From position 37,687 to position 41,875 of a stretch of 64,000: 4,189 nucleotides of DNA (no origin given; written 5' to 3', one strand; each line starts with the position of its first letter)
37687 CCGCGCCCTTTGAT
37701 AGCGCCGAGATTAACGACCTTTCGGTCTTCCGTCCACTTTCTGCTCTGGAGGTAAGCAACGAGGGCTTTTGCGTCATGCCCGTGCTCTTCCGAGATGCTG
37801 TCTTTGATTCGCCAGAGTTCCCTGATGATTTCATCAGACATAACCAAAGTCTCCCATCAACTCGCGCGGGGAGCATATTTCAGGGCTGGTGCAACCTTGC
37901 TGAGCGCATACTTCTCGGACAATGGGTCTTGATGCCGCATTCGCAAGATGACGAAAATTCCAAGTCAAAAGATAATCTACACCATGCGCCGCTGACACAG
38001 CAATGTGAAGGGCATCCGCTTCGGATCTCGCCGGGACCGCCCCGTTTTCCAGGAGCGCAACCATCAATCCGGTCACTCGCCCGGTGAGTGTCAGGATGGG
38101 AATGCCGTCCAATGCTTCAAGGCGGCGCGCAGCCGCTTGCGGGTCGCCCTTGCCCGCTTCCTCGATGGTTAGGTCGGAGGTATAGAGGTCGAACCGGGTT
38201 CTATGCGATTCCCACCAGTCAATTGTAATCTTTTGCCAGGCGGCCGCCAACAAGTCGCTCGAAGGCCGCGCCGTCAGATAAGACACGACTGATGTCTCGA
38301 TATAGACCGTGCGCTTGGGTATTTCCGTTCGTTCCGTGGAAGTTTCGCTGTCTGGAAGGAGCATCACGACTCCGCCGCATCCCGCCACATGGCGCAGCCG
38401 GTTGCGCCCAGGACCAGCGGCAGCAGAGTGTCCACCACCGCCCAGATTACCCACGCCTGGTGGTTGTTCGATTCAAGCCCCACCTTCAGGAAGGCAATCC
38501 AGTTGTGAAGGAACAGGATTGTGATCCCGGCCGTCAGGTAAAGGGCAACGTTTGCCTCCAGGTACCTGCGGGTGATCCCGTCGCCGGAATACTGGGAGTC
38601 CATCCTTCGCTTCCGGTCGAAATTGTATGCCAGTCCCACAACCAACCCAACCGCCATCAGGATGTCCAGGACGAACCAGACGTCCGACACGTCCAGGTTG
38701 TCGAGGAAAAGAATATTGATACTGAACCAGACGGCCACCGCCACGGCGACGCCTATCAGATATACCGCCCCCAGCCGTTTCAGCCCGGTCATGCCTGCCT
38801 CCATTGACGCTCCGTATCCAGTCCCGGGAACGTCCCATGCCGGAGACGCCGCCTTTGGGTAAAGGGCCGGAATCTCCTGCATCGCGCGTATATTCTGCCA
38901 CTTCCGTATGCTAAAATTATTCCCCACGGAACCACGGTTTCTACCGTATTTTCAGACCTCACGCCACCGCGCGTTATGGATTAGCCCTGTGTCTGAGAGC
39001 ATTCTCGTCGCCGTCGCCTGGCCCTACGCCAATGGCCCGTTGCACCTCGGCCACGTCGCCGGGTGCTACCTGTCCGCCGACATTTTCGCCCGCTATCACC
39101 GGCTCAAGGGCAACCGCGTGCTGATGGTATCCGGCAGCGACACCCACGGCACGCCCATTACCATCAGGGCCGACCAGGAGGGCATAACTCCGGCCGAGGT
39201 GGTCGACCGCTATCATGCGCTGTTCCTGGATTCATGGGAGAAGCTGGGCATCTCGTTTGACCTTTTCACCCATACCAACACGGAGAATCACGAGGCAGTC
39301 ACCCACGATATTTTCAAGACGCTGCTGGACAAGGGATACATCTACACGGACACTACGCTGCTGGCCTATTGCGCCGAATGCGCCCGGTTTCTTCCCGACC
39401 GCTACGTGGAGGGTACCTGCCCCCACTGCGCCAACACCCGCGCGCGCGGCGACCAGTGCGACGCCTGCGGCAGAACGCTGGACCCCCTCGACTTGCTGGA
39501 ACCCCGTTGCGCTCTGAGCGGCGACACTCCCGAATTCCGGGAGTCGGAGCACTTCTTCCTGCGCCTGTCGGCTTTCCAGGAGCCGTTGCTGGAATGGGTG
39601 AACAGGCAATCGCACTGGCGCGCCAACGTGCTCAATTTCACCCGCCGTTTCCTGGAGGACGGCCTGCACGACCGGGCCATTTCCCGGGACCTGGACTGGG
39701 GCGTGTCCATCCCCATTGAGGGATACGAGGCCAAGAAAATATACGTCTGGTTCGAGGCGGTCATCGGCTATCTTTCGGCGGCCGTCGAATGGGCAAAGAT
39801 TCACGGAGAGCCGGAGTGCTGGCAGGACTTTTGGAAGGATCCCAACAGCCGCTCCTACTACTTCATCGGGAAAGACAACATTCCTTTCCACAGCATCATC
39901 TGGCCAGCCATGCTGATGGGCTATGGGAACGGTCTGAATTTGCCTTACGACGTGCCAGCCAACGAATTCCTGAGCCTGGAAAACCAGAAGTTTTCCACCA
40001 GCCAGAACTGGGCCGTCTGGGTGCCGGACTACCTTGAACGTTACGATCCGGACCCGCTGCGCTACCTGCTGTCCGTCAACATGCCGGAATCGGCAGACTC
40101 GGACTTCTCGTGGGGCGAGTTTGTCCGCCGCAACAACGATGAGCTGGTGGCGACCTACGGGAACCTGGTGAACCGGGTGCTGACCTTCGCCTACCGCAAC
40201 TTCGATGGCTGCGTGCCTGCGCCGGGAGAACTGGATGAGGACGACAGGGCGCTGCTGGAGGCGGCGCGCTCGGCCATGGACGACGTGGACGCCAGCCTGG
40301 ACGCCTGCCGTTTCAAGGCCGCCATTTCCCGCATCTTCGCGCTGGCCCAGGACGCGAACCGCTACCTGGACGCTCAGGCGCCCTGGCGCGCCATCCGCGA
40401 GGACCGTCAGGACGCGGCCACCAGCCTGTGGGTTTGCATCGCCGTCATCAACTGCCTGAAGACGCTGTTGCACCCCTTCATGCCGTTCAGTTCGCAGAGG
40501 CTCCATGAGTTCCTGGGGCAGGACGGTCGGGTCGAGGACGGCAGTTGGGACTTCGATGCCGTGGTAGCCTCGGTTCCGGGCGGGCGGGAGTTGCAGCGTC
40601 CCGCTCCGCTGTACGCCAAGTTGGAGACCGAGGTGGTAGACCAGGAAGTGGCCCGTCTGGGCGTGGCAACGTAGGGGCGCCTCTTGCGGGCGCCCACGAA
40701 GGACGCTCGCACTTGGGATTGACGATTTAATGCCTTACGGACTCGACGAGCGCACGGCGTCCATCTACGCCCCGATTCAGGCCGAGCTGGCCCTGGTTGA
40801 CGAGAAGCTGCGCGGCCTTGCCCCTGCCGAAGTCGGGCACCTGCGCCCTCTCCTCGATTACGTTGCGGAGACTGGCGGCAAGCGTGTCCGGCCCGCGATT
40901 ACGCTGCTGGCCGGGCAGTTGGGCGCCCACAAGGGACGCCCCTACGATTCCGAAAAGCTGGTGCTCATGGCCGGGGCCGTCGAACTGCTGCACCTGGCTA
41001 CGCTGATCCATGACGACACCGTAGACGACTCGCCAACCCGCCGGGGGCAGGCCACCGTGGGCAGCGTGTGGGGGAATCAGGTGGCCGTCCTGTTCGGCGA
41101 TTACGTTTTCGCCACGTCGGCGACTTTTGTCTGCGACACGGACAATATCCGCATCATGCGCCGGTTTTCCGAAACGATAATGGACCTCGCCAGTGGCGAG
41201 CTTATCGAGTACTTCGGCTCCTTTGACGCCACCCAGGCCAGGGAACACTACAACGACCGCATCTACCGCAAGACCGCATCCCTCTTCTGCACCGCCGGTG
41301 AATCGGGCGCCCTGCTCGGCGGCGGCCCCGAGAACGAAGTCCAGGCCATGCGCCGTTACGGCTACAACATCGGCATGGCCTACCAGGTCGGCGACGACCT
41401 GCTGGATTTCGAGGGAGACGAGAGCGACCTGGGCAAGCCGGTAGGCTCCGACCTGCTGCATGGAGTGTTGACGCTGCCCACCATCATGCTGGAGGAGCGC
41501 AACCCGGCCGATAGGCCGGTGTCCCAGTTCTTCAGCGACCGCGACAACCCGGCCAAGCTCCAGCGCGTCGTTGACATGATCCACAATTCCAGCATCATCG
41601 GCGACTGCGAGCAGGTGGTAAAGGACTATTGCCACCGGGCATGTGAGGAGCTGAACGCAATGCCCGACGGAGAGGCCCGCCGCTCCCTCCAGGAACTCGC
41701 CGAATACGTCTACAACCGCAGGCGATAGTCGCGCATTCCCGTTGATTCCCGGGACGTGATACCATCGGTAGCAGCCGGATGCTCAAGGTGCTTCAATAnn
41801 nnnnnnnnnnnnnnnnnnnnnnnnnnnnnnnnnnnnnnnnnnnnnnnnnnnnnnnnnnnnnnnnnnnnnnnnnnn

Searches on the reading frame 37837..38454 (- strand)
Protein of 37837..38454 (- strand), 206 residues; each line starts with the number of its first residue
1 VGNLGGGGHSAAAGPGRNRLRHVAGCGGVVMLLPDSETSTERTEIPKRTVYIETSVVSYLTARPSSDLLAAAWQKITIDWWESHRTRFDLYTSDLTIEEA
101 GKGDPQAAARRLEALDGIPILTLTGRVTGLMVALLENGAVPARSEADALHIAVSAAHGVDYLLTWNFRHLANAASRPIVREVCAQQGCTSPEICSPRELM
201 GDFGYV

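Call 73: search_protein_families(library=pfam, proteins=[window:37837-38454:-], max_evalue=0.01)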
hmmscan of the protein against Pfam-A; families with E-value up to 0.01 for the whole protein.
window:37837-38454:- (206 aa): 1 family
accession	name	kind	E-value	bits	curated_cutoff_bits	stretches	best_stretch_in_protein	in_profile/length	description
PF01850.27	PIN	-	2.2e-05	25.5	23.6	1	50-164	1-109/120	PIN domain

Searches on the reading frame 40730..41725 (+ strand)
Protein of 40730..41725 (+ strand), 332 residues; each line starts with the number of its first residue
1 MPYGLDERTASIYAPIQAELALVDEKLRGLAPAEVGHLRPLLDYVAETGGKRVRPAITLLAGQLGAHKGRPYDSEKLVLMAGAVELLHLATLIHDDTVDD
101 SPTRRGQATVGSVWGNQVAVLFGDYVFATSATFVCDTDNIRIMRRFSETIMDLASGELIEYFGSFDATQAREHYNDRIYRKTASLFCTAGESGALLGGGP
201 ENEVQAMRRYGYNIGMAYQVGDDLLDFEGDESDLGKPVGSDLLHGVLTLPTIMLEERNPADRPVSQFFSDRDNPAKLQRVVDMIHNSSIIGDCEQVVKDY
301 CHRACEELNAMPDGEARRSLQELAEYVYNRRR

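Call 61: find_related_loci(query=window:40730-41725:+, collection=genome_contigs, flank=6000)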
Query window:40730-41725:+ (332 aa) in genome_contigs; peptide patterns used: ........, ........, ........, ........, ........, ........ (x = any residue, [..] = any of these).
305 stretches matched a pattern; 174 encode a relative of the query (tblastn E <= 1e-3); the best 80 are kept; 80 distinct loci.
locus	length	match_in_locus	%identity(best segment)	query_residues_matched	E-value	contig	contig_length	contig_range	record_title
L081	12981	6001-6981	91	1-332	0e+0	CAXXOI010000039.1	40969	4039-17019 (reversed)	MAG: Dehalococcoidia bacterium isolate b6fed81c-00b7-4ce5-8a6f-f33d937d4780 genome assembly, contig: contig_39, whole ge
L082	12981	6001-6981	91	1-332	0e+0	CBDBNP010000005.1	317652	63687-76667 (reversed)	MAG: Dehalococcoidia bacterium isolate af979d49-7d3b-4688-8ea5-a167a3c9a9f9 genome assembly, contig: contig_5, whole gen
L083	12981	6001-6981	88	1-332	0e+0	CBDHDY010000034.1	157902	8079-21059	MAG: Dehalococcoidia bacterium isolate e58c4f91-f2be-4f0a-9909-6998b1ebe402 genome assembly, contig: contig_34, whole ge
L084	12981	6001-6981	85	1-332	0e+0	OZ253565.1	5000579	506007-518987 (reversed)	MAG: Dehalococcoidia bacterium isolate c57aa991-6108-42ac-a26f-d51f4aa099f5 genome assembly, chromosome: 1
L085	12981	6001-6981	85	1-332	0e+0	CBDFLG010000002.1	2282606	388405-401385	MAG: Dehalococcoidia bacterium isolate efce6ea5-ba2a-426c-ac69-3e93deb07a8c genome assembly, contig: contig_2, whole gen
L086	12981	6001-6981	86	1-332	0e+0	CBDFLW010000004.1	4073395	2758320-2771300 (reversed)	MAG: Dehalococcoidia bacterium isolate 2f52b1ca-a849-4cdc-a827-476ed12bcbce genome assembly, contig: contig_4, whole gen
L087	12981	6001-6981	85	1-332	0e+0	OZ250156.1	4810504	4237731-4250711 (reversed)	MAG: Dehalococcoidia bacterium isolate e5f5fd38-eeba-48ed-b54a-83455fc2a46d genome assembly, chromosome: 1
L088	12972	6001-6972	84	1-329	0e+0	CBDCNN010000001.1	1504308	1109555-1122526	MAG: Dehalococcoidia bacterium isolate f925f4b4-e5cd-4c29-90df-f015b0a4b6e1 genome assembly, contig: contig_1, whole gen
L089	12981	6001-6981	83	1-332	0e+0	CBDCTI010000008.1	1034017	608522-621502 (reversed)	MAG: Dehalococcoidia bacterium isolate c2d35a5a-78d8-4247-ab51-d98fe5eb2261 genome assembly, contig: contig_8, whole gen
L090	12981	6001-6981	84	1-332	0e+0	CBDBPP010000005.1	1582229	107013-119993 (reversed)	MAG: Dehalococcoidia bacterium isolate 211b6ac0-e8c4-4510-81f8-1c22125ec8ee genome assembly, contig: contig_5, whole gen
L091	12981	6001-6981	83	1-332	0e+0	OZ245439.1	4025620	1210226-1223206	MAG: Dehalococcoidia bacterium isolate 8d673fb0-6267-4ca5-9ff6-096bfbafaff1 genome assembly, chromosome: 1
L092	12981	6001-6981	83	1-332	0e+0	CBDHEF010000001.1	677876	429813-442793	MAG: Dehalococcoidia bacterium isolate e9382ad7-4ca3-4796-a74a-760c8ad60130 genome assembly, contig: contig_1, whole gen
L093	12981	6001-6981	81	1-332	0e+0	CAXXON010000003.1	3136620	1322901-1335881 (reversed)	MAG: Dehalococcoidia bacterium isolate 68d30e11-8926-419a-9d87-ffe9a26ece92 genome assembly, contig: contig_3, whole gen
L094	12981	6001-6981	80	1-332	1e-179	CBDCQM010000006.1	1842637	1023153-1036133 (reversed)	MAG: Dehalococcoidia bacterium isolate 9ac7512b-c8f4-466b-95df-5190cdad7ee7 genome assembly, contig: contig_6, whole gen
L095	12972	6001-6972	80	1-329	5e-177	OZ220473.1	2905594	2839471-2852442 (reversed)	MAG: Dehalococcoidia bacterium isolate 87cb072c-069b-458f-9ccb-7e689b7dc65c genome assembly, chromosome: 1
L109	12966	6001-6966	72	1-327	3e-156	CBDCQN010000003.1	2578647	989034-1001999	MAG: Dehalococcoidia bacterium isolate 997938ad-5f2c-4502-9bad-db81906396c3 genome assembly, contig: contig_3, whole gen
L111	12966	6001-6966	71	1-327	3e-156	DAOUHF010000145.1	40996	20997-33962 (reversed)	MAG TPA_asm: Dehalococcoidia bacterium isolate S1_43 k129_2066425, whole genome shotgun sequence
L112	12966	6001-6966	72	1-327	1e-155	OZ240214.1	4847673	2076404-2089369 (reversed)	MAG: Dehalococcoidia bacterium isolate 15407ad4-12be-4b8a-b00d-040aaa6d19d6 genome assembly, chromosome: 1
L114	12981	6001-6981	69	1-332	4e-153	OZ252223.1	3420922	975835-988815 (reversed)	MAG: Dehalococcoidia bacterium isolate 61792766-41d2-4ca2-9188-a4e588d315ea genome assembly, chromosome: 1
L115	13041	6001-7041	66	1-332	3e-152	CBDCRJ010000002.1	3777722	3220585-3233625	MAG: Dehalococcoidia bacterium isolate 2d39826d-14c6-4929-8ced-310aa4e6ff2e genome assembly, contig: contig_2, whole gen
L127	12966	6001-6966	72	1-327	2e-157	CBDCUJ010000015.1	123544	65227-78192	MAG: Dehalococcoidia bacterium isolate 29918375-b316-4374-90ff-90775800fcb1 genome assembly, contig: contig_15, whole ge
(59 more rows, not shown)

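Call 64: search_protein_families(library=pfam, proteins=[L109:7329-7751:+, L109:7006-7329:+, L112:7375-7776:+, L115:7274-9016:+, L127:8277-9338:-, L114:7079-8101:-, L114:8055-9191:-, L114:9178-9726:-, L114:9692-10300:-], max_evalue=0.01)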
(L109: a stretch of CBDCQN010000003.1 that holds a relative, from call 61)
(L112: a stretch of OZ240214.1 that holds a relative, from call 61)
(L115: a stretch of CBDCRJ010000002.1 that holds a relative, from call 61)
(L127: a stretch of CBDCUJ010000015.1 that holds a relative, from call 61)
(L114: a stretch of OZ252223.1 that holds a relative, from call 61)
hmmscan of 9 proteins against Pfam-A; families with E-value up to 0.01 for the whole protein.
L109:7329-7751:+ (141 aa): 1 family
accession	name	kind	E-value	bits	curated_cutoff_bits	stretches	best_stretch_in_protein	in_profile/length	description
PF01850.27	PIN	-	1.9e-09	38.6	23.6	1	2-133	1-118/120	PIN domain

L109:7006-7329:+ (108 aa): 0 families

L112:7375-7776:+ (134 aa): 2 families
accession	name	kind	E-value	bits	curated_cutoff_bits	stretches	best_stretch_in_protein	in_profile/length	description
PF13470.12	PIN_3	-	2.1e-13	51.5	27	1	2-114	3-115/115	PIN domain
PF01850.27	PIN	-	4e-05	24.7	23.6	1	1-114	1-113/120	PIN domain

L115:7274-9016:+ (581 aa): 2 families
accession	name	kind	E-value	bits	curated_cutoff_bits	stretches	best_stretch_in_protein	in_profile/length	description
PF13749.12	HATPase_c_4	-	4.7e-18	65.4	26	1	304-401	1-88/89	Putative ATP-dependent DNA helicase recG C-terminal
PF04326.19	SLFN_AlbA_2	-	1.8e-17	64.4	25.3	1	16-137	1-118/118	Schlafen, AlbA_2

L127:8277-9338:- (354 aa): 2 families
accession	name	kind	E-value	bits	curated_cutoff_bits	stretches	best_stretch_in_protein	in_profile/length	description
PF03235.19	GmrSD_N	-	5e-19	69.6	33.2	1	34-176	2-196/199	GmrSD restriction endonuclease, N-terminal domain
PF25361.1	AAA_lid_RFC1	-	0.0047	16.8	34.9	0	142-176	23-57/59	RFC1-like, AAA+ ATPase lid domain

L114:7079-8101:- (341 aa): 0 families

L114:8055-9191:- (379 aa): 7 families
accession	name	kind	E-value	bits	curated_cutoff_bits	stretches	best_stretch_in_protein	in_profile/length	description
PF13175.12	AAA_15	-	1.3e-23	84.7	32.1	2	250-312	302-373/374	AAA ATPase domain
PF13304.12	AAA_21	-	6.4e-18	66.3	27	2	237-314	226-304/304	AAA domain, putative AbiEii toxin, Type IV TA system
PF12476.13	DUF3696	-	1.5e-14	54.4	22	1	325-372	1-50/52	Protein of unknown function (DUF3696)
PF02463.25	SMC_N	-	9.6e-07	28.9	40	1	1-52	1-60/220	RecF/RecN/SMC N terminal domain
PF11398.14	DUF2813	-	3.1e-06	27.3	21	1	1-46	2-47/372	Protein of unknown function (DUF2813)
PF13476.12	AAA_23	-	0.00039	21.5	27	1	4-42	1-40/201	AAA domain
PF13555.12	AAA_29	-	0.0048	17.1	27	0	3-43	2-46/61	P-loop containing region of AAA domain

L114:9178-9726:- (183 aa): 0 families

L114:9692-10300:- (203 aa): 1 family
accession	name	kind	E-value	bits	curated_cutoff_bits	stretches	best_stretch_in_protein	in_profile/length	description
PF03235.19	GmrSD_N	-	1.6e-22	81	33.2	1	41-184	1-198/199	GmrSD restriction endonuclease, N-terminal domain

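Call 65: search_protein_families(library=padloc, proteins=[L109:7329-7751:+, L112:7375-7776:+, L115:7274-9016:+, L127:8277-9338:-, L114:7079-8101:-, L114:8055-9191:-, L114:9178-9726:-, L114:9692-10300:-], max_evalue=0.00001)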
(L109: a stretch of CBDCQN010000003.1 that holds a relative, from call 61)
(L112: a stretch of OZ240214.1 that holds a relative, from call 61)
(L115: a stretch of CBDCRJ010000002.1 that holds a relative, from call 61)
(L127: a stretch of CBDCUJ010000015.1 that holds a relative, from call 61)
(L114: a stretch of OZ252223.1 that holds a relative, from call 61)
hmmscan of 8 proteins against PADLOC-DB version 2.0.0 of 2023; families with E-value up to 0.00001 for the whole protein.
L109:7329-7751:+ (141 aa): 0 families

L112:7375-7776:+ (134 aa): 0 families

L115:7274-9016:+ (581 aa): 3 families
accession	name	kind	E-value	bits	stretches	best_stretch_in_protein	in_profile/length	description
PDLC02394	pAgo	-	1.7e-15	53.9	1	41-407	58-439/1121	-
PDLC02402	Aga_SIR2-PNTD1-PNTD2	-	1.8e-13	47.5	1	188-331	354-490/876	Class I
PDLC02418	Aga_SIR2-Kinase-PNTD1-PNTD2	-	2.8e-09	33.7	1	208-331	247-368/756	Class I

L127:8277-9338:- (354 aa): 4 families
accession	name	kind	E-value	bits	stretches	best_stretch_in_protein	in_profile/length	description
PDLC03877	NsnA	-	1.1e-25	88.7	1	26-246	46-268/385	-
PDLC04027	PD-T4-2_A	-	3.1e-14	50.8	1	36-119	43-120/363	-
PDLC03418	REase_II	-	2.7e-10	37.9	1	47-180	34-160/372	Type II restriction enzyme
PDLC04151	HEC-05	-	7.4e-08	29.6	0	16-75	12-69/600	-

L114:7079-8101:- (341 aa): 5 families
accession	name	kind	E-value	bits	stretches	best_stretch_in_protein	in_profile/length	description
PDLC03896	NsnC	-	7.2e-101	335.9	1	37-341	12-319/319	-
PDLC03879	NsnC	-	1.1e-09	36.4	1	280-339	250-304/305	-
PDLC03891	NsnC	-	9.4e-08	29.9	1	38-187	13-159/284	-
PDLC03887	NsnC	-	5.6e-07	27.2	1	183-338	162-307/308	-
PDLC03914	NsnC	-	8.7e-07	26.6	1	201-328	177-302/314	-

L114:8055-9191:- (379 aa): 87 families (the best 25 are shown)
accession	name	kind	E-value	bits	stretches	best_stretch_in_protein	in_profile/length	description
PDLC03878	NsnB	-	4.5e-104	346.9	1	1-375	1-343/345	-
PDLC04148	HEC-03B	-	1.8e-38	130.8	2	248-365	318-435/458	-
PDLC04707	PDC-M55A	-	9.7e-37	124.9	1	140-366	182-401/421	-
PDLC02979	AriA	-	5.1e-27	93.6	2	250-312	301-372/373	-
PDLC04391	PDC-M07A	-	8e-18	62.6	1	1-62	1-62/412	-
PDLC04393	PDC-M07A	-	1.5e-17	61.7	1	1-75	1-77/435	-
PDLC02980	AriA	-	1.4e-16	59.4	1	249-314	238-304/304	-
PDLC04392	PDC-M07A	-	3.7e-16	57.2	1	1-49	1-49/432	-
PDLC04178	HEC-01A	-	1.8e-15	54.9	1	2-50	9-57/399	-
PDLC02358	Old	-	2.2e-15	54.5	1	267-312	283-328/578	Old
PDLC04179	HEC-01A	-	3.2e-14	50.9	1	254-317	345-409/459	-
PDLC04389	PDC-M07A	-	3.6e-14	50.6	1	2-55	6-59/443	-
PDLC04176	HEC-01A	-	4.3e-14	50.7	1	253-313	260-321/371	-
PDLC04611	PDC-M38A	-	5.9e-14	50.4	1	1-48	1-49/383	-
PDLC04175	HEC-01A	-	8.1e-14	49.4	1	2-62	6-65/363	-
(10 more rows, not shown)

L114:9178-9726:- (183 aa): 2 families
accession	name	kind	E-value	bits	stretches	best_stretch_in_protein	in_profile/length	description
PDLC03877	NsnA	-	1.1e-44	151.3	1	2-177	202-382/385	-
PDLC04027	PD-T4-2_A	-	1.1e-08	32.6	1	5-174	200-361/363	-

L114:9692-10300:- (203 aa): 5 families
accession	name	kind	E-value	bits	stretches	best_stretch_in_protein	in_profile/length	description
PDLC03877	NsnA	-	9.5e-67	223.9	1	30-191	42-207/385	-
PDLC04027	PD-T4-2_A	-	1.2e-24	85.1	1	31-188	30-199/363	-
PDLC03418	REase_II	-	1.2e-17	62.2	1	55-187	34-161/372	Type II restriction enzyme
PDLC04150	HEC-05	-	6.3e-07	26.6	0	39-83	8-51/583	-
PDLC04151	HEC-05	-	6.7e-07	26.4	1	31-86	18-72/600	-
